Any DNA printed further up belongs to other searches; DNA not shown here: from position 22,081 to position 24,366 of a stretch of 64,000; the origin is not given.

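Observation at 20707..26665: GRE operon with an SGNH esterase between enzyme and activase, a divergent AraC regulator and a beta-helix protein: candidate new catabolic module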

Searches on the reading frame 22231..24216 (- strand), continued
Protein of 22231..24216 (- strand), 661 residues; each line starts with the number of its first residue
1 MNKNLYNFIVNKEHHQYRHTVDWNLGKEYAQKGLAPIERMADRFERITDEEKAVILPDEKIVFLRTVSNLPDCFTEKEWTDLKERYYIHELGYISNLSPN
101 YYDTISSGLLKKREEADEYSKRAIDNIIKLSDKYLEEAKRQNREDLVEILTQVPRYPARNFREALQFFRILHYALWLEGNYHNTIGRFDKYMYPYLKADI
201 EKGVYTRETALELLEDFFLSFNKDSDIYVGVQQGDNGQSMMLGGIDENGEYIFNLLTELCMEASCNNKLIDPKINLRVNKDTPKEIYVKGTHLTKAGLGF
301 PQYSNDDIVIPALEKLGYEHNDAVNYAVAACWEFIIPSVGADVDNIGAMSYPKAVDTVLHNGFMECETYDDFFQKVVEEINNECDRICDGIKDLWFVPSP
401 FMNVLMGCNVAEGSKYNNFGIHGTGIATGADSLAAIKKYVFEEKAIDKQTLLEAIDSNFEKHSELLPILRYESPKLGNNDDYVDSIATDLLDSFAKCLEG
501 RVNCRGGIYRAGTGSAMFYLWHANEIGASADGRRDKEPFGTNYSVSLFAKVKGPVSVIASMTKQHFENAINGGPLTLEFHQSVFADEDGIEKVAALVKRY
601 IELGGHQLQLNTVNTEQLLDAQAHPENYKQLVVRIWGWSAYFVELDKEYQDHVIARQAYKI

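Call 12: search_solved_structures(query=window:22231-24216:-, max_evalue=1e-10, show_alignments=2)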
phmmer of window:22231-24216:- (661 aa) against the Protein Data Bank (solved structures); distinct sequences matched with E-value up to 1e-10: 33.
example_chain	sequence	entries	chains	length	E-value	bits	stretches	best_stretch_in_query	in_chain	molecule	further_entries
5i2a_A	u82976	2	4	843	1e-68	235.5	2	120-461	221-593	Diol-dehydratase | Diol dehydratase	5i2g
1r8w_A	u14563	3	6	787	3.5e-68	233.7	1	118-658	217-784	glycerol dehydratase | B12-independent glycerol dehydratase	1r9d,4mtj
6vxc_A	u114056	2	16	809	7.1e-67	229.4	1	120-657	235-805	Trans-4-hydroxy-L-proline dehydratase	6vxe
8id0_A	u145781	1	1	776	6e-65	223.1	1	136-659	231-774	formate C-acetyltransferase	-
8yjo_A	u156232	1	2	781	1.5e-64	221.8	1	140-660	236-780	Probable dehydratase PflD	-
9rco_A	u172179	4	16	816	1e-63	219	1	119-657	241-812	Glycyl radical protein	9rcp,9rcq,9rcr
9f3w_A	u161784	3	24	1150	5.7e-62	213.2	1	117-657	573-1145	Choline trimethylamine-lyase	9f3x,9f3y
8id1_A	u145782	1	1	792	6e-58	199.9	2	413-659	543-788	Formate C-acetyltransferase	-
2f3o_A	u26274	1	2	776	1.5e-56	195.3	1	129-658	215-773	pyruvate formate-lyase 2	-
6lon_B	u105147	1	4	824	2.8e-56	194.4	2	413-657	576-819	PFL2/glycerol dehydratase family glycyl radical enzyme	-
9ht9_A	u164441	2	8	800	6.8e-56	193.1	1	113-657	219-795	Choline trimethylamine-lyase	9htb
9r0v_A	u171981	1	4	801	6.9e-56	193.1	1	113-657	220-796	Choline trimethylamine-lyase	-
6vue_A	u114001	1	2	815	7.3e-56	193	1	113-657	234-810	Choline trimethylamine-lyase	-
5fay_A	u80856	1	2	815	7.4e-56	193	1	113-657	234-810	Choline trimethylamine-lyase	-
5fau_A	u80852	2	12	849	8.5e-56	192.8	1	114-657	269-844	Choline trimethylamine-lyase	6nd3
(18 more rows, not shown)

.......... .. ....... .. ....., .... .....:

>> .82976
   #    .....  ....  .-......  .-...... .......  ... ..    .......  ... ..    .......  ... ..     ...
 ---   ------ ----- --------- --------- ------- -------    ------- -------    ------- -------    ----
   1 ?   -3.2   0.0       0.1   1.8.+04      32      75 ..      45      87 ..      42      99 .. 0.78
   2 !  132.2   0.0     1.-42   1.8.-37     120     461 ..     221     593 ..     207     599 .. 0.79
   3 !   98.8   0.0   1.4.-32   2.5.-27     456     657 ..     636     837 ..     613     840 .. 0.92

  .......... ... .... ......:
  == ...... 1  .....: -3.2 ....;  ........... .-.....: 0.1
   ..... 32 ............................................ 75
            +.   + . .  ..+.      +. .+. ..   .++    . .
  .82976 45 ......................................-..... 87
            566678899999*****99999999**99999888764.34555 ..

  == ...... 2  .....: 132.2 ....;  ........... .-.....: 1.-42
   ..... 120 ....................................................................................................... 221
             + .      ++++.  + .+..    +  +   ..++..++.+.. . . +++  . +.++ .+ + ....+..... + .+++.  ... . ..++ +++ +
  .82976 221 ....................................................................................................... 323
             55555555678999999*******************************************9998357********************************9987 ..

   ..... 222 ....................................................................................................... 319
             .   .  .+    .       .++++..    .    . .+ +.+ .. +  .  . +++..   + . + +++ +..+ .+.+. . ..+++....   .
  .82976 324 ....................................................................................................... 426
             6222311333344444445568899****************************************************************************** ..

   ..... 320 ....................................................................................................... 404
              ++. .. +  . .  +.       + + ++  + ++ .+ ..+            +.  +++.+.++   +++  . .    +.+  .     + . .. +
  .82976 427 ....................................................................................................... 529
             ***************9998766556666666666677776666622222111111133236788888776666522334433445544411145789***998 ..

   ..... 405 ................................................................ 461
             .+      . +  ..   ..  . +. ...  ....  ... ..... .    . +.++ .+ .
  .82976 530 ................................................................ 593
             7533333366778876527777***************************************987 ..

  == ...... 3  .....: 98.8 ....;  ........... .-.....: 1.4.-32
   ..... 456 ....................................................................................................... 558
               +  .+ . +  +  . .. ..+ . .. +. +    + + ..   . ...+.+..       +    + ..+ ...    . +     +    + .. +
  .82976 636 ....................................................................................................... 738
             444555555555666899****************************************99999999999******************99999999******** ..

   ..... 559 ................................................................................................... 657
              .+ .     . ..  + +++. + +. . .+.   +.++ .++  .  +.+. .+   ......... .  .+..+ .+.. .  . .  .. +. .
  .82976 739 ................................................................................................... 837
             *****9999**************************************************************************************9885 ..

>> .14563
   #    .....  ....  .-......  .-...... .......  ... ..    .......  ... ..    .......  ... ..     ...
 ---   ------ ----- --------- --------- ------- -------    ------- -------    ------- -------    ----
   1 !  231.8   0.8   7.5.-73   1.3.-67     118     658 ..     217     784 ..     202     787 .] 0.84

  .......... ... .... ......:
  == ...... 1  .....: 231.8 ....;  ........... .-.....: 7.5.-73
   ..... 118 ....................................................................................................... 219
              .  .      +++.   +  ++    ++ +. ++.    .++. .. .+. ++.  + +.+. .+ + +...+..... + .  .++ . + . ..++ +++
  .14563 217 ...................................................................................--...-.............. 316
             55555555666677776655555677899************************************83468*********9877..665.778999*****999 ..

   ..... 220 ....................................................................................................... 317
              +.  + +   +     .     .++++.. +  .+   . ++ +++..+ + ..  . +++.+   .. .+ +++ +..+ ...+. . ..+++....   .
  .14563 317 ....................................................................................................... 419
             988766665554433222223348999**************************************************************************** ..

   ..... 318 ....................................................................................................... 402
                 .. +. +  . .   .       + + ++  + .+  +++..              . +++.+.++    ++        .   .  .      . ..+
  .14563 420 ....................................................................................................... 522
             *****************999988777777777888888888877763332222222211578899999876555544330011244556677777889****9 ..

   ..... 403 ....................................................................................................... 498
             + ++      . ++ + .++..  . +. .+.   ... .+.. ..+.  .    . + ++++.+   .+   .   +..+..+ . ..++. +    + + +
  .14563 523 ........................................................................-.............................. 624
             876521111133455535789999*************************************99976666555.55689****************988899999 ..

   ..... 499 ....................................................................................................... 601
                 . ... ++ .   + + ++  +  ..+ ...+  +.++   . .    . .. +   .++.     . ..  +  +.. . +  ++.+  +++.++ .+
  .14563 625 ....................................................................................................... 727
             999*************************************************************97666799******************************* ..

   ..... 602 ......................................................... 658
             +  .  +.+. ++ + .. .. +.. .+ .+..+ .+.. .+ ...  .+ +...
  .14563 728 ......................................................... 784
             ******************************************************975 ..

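Call 38: search_protein_families(library=pfam, proteins=[L080:113-2014:+, L024:3-1238:+, L018:1220-2257:+, L024:16650-17798:+, L024:17823-19124:+, L056:3378-4256:+, L015:339-2489:+, L024:12769-14358:+, L031:12767-14215:+, L003:8512-9969:+], max_evalue=0.0001)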
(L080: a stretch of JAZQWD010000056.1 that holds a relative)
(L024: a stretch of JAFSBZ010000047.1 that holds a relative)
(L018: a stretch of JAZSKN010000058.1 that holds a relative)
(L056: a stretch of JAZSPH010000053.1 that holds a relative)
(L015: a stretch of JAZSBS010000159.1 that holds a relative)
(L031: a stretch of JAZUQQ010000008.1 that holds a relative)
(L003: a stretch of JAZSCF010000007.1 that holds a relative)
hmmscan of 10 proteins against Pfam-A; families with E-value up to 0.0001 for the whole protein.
L080:113-2014:+ (633 aa): 0 families

L024:3-1238:+ (411 aa): 0 families

L018:1220-2257:+ (345 aa): 2 families
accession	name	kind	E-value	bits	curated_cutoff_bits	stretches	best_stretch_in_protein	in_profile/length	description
PF01120.23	Alpha_L_fucos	-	7.2e-72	243.1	25.2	1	17-340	26-338/345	Alpha-L-fucosidase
PF14871.12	GHL6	-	7.8e-05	23.3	35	0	88-155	1-64/132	Hypothetical glycosyl hydrolase 6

L024:16650-17798:+ (382 aa): 1 family
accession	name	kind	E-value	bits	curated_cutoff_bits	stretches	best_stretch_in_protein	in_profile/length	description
PF00144.29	Beta-lactamase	-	9.9e-55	186.4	27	1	19-341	13-312/329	Beta-lactamase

L024:17823-19124:+ (433 aa): 1 family
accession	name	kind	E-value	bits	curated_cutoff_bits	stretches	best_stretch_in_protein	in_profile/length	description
PF03629.24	SASA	-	1.9e-17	64.1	24.8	1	80-315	3-212/226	Carbohydrate esterase, sialic acid-specific acetylesterase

L056:3378-4256:+ (292 aa): 1 family
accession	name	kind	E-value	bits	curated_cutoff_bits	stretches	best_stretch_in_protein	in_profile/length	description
PF01261.30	AP_endonuc_2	-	1.7e-33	116.8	31.1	1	40-257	4-229/249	Xylose isomerase-like TIM barrel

L015:339-2489:+ (716 aa): 3 families
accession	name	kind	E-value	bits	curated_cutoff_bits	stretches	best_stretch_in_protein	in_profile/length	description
PF00933.27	Glyco_hydro_3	-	2.9e-70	237.7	27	1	17-335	1-316/316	Glycosyl hydrolase family 3 N terminal domain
PF01915.27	Glyco_hydro_3_C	-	2.4e-43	148.9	31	1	369-594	1-200/200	Glycosyl hydrolase family 3 C-terminal domain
PF14310.12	Fn3-like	-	5.7e-16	58.8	25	1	636-704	1-70/71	Fibronectin type III-like domain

L024:12769-14358:+ (529 aa): 1 family
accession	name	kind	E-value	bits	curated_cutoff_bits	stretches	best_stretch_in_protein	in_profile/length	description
PF22422.2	MGH1-like_GH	-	3.4e-24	86.5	27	1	82-410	25-351/356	Mannosylglycerate hydrolase MGH1-like glycoside hydrolase domain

L031:12767-14215:+ (482 aa): 2 families
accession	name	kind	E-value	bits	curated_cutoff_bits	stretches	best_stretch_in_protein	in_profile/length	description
PF06964.18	Alpha-L-AF_C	-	5.2e-39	134.5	27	1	293-463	1-148/165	Alpha-L-arabinofuranosidase C-terminal domain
PF22848.2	ASD1_dom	-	3.8e-09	36.9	22.2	0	137-176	112-151/239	Alpha-L-arabinofuranosidase 1 domain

L003:8512-9969:+ (485 aa): 0 families

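Call 41: search_protein_families(library=pfam, proteins=[L012:14113-14904:+, L069:1-705:+, L056:9029-9859:+, L080:11144-11794:+, L070:13521-14525:+, L081:7789-8829:+, L029:4241-5425:+, L073:4620-6452:+, L014:17009-17704:+], max_evalue=0.0001)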
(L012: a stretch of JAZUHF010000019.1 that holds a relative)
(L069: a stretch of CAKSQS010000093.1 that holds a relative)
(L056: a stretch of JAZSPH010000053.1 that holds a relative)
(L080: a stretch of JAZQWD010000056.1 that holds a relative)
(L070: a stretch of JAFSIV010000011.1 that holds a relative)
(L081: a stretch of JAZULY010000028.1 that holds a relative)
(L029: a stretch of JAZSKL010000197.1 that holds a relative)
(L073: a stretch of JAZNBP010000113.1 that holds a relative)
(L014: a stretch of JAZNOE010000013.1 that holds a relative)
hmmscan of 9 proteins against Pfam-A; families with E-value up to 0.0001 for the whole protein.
L012:14113-14904:+ (263 aa): 1 family
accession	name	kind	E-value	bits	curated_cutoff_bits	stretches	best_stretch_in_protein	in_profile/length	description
PF01522.26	Polysacc_deac_1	-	1.5e-18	67.4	23.1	1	37-166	7-119/124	Polysaccharide deacetylase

L069:1-705:+ (234 aa): 0 families

L056:9029-9859:+ (276 aa): 1 family
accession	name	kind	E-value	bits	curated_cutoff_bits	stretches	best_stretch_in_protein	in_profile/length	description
PF02811.25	PHP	-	2.7e-17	64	26.4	1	15-203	2-163/164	PHP domain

L080:11144-11794:+ (216 aa): 3 families
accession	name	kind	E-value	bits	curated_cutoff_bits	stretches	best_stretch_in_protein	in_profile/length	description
PF00702.32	Hydrolase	-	7.2e-15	56.3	26.4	1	18-197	1-191/191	haloacid dehalogenase-like hydrolase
PF13419.12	HAD_2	-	8.5e-11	42.7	23.8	1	90-201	67-176/178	Haloacid dehalogenase-like hydrolase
PF13242.12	Hydrolase_like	-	6.7e-06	26.4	22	1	159-205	3-50/75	HAD-hyrolase-like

L070:13521-14525:+ (334 aa): 1 family
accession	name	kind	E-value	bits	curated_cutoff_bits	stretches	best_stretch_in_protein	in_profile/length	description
PF02811.25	PHP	-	2.3e-05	25.2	26.4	1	18-135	2-88/164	PHP domain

L081:7789-8829:+ (346 aa): 1 family
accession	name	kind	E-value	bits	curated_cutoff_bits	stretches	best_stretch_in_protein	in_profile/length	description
PF13472.12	Lipase_GDSL_2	-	7.6e-05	23.7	32.9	0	68-117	1-56/178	GDSL-like Lipase/Acylhydrolase family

L029:4241-5425:+ (394 aa): 1 family
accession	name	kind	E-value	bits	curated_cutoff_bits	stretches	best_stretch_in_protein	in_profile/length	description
PF02350.25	Epimerase_2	-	2e-76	257.5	30.6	1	41-379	6-346/347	UDP-N-acetylglucosamine 2-epimerase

L073:4620-6452:+ (610 aa): 3 families
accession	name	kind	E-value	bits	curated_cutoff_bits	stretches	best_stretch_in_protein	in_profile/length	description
PF07882.17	Fucose_iso_N2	-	3e-83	278.3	22.3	1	182-369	1-180/180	L-fucose isomerase, second N-terminal domain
PF07881.17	Fucose_iso_N1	-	6.8e-69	231.5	28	1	10-181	1-169/169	L-fucose isomerase, first N-terminal domain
PF02952.23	Fucose_iso_C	-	2.7e-42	144.2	29.3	1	408-573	2-143/143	L-fucose isomerase, C-terminal domain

L014:17009-17704:+ (231 aa): 1 family
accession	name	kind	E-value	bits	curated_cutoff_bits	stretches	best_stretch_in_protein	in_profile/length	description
PF00596.27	Aldolase_II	-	3.7e-51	174.1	22.2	1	8-185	1-182/183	Class II Aldolase and Adducin N-terminal domain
